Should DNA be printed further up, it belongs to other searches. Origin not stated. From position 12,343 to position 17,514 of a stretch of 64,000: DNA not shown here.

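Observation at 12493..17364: Modular architecture of the 1623-aa giant protein: triple Cys-rich 45-aa modules, thrombospondin-type-3-like Ca sites, a TM anchor and a 120-aa K/E-rich cytoplasmic tail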

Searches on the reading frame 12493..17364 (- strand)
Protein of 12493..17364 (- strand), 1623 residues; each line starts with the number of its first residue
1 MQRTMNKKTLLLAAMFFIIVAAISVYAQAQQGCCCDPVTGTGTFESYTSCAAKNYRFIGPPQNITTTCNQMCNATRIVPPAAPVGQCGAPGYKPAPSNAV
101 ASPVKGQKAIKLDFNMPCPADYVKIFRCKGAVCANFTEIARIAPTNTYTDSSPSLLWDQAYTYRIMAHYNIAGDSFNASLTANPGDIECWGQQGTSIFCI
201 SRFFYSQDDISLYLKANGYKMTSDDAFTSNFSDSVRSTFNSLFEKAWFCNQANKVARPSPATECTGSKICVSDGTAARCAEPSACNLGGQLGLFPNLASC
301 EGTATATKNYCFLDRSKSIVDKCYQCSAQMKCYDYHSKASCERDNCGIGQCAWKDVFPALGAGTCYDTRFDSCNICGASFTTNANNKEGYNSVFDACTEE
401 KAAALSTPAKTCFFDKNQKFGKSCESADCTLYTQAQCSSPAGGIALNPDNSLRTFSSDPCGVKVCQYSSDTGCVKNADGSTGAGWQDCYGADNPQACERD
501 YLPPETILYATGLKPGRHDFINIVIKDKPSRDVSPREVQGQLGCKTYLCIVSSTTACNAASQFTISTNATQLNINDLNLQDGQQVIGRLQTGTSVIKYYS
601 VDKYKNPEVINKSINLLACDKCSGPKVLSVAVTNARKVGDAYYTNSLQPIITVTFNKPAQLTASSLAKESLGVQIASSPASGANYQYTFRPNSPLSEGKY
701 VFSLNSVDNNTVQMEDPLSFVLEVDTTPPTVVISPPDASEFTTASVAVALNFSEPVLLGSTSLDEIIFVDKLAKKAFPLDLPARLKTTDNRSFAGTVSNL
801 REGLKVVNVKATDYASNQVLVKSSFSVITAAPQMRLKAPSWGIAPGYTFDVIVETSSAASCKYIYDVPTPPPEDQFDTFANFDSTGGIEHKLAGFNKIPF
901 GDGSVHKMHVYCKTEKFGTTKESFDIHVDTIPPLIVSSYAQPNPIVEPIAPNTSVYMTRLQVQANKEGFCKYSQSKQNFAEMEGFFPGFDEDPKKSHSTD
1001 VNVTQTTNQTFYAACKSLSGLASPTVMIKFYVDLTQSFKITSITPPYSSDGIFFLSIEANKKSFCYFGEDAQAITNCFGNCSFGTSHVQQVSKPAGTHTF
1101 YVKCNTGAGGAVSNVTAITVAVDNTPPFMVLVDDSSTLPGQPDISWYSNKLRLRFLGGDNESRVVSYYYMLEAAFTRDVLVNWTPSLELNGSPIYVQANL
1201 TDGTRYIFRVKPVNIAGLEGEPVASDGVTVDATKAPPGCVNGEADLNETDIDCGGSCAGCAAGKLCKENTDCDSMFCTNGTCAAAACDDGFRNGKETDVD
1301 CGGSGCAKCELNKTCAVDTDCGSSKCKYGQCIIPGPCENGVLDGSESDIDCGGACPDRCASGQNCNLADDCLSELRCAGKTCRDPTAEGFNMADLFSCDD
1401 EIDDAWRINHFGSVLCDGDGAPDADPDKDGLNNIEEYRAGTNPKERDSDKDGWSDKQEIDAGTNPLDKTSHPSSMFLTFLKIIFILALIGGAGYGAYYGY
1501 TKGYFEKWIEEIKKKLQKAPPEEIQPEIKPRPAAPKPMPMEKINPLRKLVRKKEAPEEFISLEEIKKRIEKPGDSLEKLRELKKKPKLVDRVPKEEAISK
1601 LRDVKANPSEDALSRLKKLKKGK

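Call 4: search_protein_families(library=pfam, proteins=[window:12493-17364:-], max_evalue=1)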
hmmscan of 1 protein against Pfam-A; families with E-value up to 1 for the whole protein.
window:12493-17364:- (1623 aa): 6 families
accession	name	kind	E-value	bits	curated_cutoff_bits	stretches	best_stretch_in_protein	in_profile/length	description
PF18884.5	TSP3_bac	-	2.6e-06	27.6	25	1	1447-1467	1-21/22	Bacterial TSP3 repeat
PF13750.12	Big_3_3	-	3.8e-06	27.1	27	1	684-735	2-51/157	Bacterial Ig-like domain (group 3)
PF13205.12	Big_5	-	0.0017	19.5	23.6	1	725-777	1-54/105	Bacterial Ig-like domain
PF19077.6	Big_13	-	0.0035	18.2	27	1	643-726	23-102/102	Bacterial Ig-like domain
PF04234.18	CopC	-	0.031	15.7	23.3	0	734-812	8-77/92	CopC domain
PF12667.13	NigD_N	-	0.32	11.6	24.3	0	1152-1183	29-63/67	NigD-like N-terminal OB domain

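Call 5: search_protein_families(library=ncbifam, proteins=[window:12493-17364:-], max_evalue=1)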
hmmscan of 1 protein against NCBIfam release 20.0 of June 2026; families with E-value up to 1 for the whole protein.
window:12493-17364:- (1623 aa): 4 families
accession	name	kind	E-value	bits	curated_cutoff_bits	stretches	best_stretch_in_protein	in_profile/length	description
NF042425.1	Amuc_1099_fam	equivalog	2.5e-09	37.2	50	2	1445-1474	127-156/321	Amuc_1099 family pilus-like system protein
NF041762.1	diheme_GEGP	equivalog_domain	0.0021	17.3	300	1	1444-1476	93-125/359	GEGP motif-containing diheme protein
NF047446.1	barrel_OmpL47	domain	0.038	14.4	40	0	569-608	20-59/68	OmpL47-type beta-barrel domain-containing protein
NF053806.1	lanmdlnLanM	equivalog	0.65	10.1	135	0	1423-1460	81-120/132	lanmodulin LanM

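Call 11: find_homologous_proteins(query=window:12493-17364:-, max_evalue=0.001)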
Query window:12493-17364:- (1623 aa): 62 proteins with E <= 0.001 among 8000 candidates.
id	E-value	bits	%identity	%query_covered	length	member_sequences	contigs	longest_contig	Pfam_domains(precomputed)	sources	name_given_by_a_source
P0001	0.0e+0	3703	98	99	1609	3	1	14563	PF13750.13,PF18884.6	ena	-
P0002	0.0e+0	3051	78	100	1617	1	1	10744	PF13750.13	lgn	-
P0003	0.0e+0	1876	51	97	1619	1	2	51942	PF19077.7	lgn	-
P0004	0.0e+0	1853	55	85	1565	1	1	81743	PF13750.13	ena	-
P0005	0.0e+0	1822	51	97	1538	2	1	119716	PF19077.7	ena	-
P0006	0.0e+0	1787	50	98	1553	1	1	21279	-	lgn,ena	-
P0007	0.0e+0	1784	50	96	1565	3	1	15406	-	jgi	-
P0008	0.0e+0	1772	51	99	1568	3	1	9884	PF13750.13,PF19077.7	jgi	-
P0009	0.0e+0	1764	50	99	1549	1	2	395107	-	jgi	-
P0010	0.0e+0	1761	51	97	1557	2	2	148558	-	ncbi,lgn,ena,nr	ncbi:hypothetical protein KY338_01055 [Candidatus Woesearchaeota archaeon]|nr:hypothetical protein [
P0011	0.0e+0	1602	51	88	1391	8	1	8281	PF13750.13,PF19077.7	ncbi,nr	ncbi:hypothetical protein KY333_04080, partial [Candidatus Woesearchaeota archaeon]|nr:hypothetical 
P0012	0.0e+0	1433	42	100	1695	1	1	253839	-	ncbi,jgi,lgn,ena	-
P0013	0.0e+0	1430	43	100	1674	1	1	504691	-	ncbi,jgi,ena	-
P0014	0.0e+0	1410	42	100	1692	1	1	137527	PF19077.7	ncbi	ncbi:MAG: hypothetical protein QXT19_00840 [Candidatus Woesearchaeota archaeon]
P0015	0.0e+0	1409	42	100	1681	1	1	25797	-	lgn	-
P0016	0.0e+0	1392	41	99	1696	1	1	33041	PF18884.6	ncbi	-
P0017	0.0e+0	1392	42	99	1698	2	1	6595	PF18884.6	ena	-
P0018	0.0e+0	1383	42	98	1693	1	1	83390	PF19077.7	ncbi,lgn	-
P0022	0.0e+0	1255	43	89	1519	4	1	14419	PF18884.6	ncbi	ncbi:MAG: hypothetical protein QXF14_00115 [Candidatus Woesearchaeota archaeon]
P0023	0.0e+0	1245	39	98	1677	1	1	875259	-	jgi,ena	-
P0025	0.0e+0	1215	39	98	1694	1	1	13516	PF18884.6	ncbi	-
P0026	0.0e+0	1211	39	99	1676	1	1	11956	PF18884.6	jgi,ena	-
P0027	0.0e+0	1197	38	100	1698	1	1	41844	PF18884.6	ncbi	ncbi:MAG: thrombospondin type 3 repeat-containing protein [Candidatus Woesearchaeota archaeon]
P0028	0.0e+0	1183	38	96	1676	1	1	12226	PF18884.6,PF04234.19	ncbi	-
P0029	0.0e+0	1183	38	99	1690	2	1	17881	PF18884.6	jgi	jgi:hypothetical protein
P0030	0.0e+0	1173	38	98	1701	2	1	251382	PF18884.6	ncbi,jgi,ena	-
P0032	0.0e+0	1155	38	100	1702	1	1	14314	PF18884.6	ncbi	-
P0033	0.0e+0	1148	37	98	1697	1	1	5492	PF18884.6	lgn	-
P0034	0.0e+0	1138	33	85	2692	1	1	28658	PF18884.6,PF19077.7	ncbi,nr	ncbi:hypothetical protein HY642_00850 [Candidatus Woesearchaeota archaeon]|nr:hypothetical protein [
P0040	0.0e+0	1054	36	97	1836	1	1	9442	PF18884.6,PF19077.7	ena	-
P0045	1.5e-292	992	37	98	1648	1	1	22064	PF18884.6,PF04234.19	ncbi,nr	ncbi:hypothetical protein KY329_05225 [Candidatus Woesearchaeota archaeon]|nr:hypothetical protein [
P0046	8.2e-292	990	36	98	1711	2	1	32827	-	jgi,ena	-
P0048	1.2e-286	973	37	92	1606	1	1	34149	PF13948.12,PF18884.6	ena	-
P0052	1.7e-245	836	34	100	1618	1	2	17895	PF00041.28,PF18884.6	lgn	-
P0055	1.6e-179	618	30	85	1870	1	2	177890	-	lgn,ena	-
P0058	3.9e-48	182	26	50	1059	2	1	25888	PF09136.17,PF19077.7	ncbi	-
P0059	2.6e-34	136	25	34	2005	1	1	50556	-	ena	-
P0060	3.4e-21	93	46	9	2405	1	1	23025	-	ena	-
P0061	3.8e-12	63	41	3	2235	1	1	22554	PF13715.13,PF13205.13,PF17802.8,PF13620.13,PF09430.17,PF22904.4,PF17210.10,PF18884.6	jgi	jgi:hypothetical protein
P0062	9.4e-6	42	54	3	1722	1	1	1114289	PF13205.13,PF00404.25,PF18884.6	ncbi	-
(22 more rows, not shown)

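Call 20: find_encoding_contigs(protein=P0023, flank=10000, max_places=2)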
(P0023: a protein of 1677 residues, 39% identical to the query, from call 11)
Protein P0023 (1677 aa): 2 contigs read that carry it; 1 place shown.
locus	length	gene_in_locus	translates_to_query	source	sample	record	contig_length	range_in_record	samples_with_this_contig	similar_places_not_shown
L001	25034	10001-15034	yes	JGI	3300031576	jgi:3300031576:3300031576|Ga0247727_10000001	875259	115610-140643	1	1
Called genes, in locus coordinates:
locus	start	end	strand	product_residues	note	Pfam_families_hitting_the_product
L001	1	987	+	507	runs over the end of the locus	PF01409:tRNA-synt_2d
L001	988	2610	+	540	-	PF03484:B5, PF17759:tRNA_synthFbeta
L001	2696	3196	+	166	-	PF00857:Isochorismatase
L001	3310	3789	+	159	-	PF00856:SET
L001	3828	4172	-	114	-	-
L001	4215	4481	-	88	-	PF01199:Ribosomal_L34e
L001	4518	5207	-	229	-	PF01479:S4, PF00849:PseudoU_synth_2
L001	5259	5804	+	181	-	PF01876:RNase_P_p30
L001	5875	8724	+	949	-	-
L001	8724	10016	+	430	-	-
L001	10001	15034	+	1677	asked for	-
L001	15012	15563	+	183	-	-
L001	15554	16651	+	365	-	-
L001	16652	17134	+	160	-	-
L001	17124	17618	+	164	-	-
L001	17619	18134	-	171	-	-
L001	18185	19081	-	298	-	PF04014:MazE_antitoxin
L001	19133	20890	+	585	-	PF01636:APH (weak)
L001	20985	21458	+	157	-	PF13404:HTH_AsnC-type, PF13412:HTH_24, PF09339:HTH_IclR (faint), PF01037:AsnC_trans_reg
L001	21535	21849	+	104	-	-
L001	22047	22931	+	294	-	-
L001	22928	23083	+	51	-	-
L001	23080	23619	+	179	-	-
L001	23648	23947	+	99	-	-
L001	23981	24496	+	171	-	-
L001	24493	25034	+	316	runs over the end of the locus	PF01520:Amidase_3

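Call 21: find_encoding_contigs(protein=P0013, flank=10000, max_places=2)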
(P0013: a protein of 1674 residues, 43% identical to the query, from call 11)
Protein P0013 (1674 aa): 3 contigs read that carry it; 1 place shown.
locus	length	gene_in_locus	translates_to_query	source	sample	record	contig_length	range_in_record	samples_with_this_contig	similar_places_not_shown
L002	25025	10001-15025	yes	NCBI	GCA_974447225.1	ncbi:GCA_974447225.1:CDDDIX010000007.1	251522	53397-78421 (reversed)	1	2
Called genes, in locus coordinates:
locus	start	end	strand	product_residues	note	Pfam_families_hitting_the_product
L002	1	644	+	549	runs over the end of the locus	PF18262:PhetRS_B1 (faint), PF03484:B5, PF17759:tRNA_synthFbeta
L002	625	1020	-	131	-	PF00467:KOW (weak)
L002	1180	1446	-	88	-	PF01199:Ribosomal_L34e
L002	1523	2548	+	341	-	PF01171:ATP_bind_3, PF03054:tRNA_Me_trans, PF06508:QueC (weak)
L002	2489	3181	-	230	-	PF01479:S4, PF00849:PseudoU_synth_2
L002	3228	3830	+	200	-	PF01876:RNase_P_p30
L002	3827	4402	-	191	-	-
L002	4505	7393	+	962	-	PF13385:Laminin_G_3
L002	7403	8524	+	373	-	-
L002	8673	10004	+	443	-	-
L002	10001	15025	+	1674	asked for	-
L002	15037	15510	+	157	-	-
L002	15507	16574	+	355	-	-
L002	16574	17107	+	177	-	-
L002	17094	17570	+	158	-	-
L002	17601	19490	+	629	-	-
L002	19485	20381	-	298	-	PF04014:MazE_antitoxin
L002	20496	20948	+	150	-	PF13404:HTH_AsnC-type (weak), PF13412:HTH_24, PF01037:AsnC_trans_reg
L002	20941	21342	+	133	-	-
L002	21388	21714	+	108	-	-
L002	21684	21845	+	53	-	-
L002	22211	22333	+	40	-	-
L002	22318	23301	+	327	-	-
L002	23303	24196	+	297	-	-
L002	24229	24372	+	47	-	-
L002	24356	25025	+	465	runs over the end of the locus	-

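Call 24: search_protein_families(library=pfam, proteins=[P0034, P0048, P0059, P0060], max_evalue=0.1)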
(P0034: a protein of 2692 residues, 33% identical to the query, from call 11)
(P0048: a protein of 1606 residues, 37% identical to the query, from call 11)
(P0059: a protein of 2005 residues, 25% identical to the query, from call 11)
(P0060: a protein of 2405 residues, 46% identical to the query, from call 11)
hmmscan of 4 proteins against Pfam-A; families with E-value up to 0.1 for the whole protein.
P0034 (2692 aa): 4 families
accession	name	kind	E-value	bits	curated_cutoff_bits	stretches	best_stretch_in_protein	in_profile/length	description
PF18884.5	TSP3_bac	-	1.1e-08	35.2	25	2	2468-2489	1-22/22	Bacterial TSP3 repeat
PF19077.6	Big_13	-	2.4e-06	28.4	27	1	653-721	23-88/102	Bacterial Ig-like domain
PF03495.19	Binary_toxB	-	0.0021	18.7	25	1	2419-2482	2-62/78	Clostridial binary toxin B/anthrax toxin PA Ca-binding domain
PF10342.15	Kre9_KNH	-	0.057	14.6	24.6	0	666-718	23-79/94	Kre9/KNH-like N-terminal Ig-like domain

P0048 (1606 aa): 6 families
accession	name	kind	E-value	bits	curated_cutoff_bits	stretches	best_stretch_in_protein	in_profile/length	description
PF18884.5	TSP3_bac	-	8.7e-08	32.3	25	1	1489-1510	1-22/22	Bacterial TSP3 repeat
PF13948.11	DUF4215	-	8.4e-06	26.4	27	1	74-107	15-46/47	Domain of unknown function (DUF4215)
PF19077.6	Big_13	-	6.5e-05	23.8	27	0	794-830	53-90/102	Bacterial Ig-like domain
PF04234.18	CopC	-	0.015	16.7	23.3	0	748-835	6-88/92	CopC domain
PF13205.12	Big_5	-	0.034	15.3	23.6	0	665-723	21-86/105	Bacterial Ig-like domain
PF02369.22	Big_1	-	0.097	13.2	34.9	0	815-843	17-45/93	Bacterial Ig-like domain (group 1)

P0059 (2005 aa): 0 families

P0060 (2405 aa): 1 family
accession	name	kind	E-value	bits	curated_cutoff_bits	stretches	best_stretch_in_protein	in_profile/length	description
PF19077.6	Big_13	-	0.00065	20.6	27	0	575-606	58-90/102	Bacterial Ig-like domain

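Call 39: search_protein_families(library=ncbifam, proteins=[P0034], max_evalue=0.01)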
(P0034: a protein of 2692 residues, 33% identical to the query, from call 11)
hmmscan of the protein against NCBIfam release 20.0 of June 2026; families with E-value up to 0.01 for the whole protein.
P0034 (2692 aa): 1 family
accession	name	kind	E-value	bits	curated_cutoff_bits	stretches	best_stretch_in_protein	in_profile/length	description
NF042425.1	Amuc_1099_fam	equivalog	1.1e-10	41.6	50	2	2467-2500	128-161/321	Amuc_1099 family pilus-like system protein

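Call 81: find_encoding_contigs(protein=P0055, flank=10000, max_places=1)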
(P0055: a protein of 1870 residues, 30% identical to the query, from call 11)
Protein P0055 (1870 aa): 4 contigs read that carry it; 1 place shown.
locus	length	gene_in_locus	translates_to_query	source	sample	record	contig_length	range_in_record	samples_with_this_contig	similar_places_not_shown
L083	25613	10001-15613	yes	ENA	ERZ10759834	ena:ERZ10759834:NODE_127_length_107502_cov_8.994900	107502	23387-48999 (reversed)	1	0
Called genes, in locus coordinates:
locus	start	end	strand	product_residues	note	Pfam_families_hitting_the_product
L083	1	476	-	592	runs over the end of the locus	PF04055:Radical_SAM, PF01861:BpsA_C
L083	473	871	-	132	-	PF02675:AdoMet_dc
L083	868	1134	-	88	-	-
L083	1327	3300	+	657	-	PF02310:B12-binding (faint), PF04055:Radical_SAM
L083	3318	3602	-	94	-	-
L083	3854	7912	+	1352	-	-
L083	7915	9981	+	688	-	-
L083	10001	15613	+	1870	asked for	-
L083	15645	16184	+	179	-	-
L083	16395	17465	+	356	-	-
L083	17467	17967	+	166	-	-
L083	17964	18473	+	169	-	-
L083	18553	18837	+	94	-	-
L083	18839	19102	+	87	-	-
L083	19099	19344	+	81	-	-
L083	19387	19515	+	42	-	-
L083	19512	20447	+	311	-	-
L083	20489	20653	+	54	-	-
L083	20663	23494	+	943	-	-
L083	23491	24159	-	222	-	-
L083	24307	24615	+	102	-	-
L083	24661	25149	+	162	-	-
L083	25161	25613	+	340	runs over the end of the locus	-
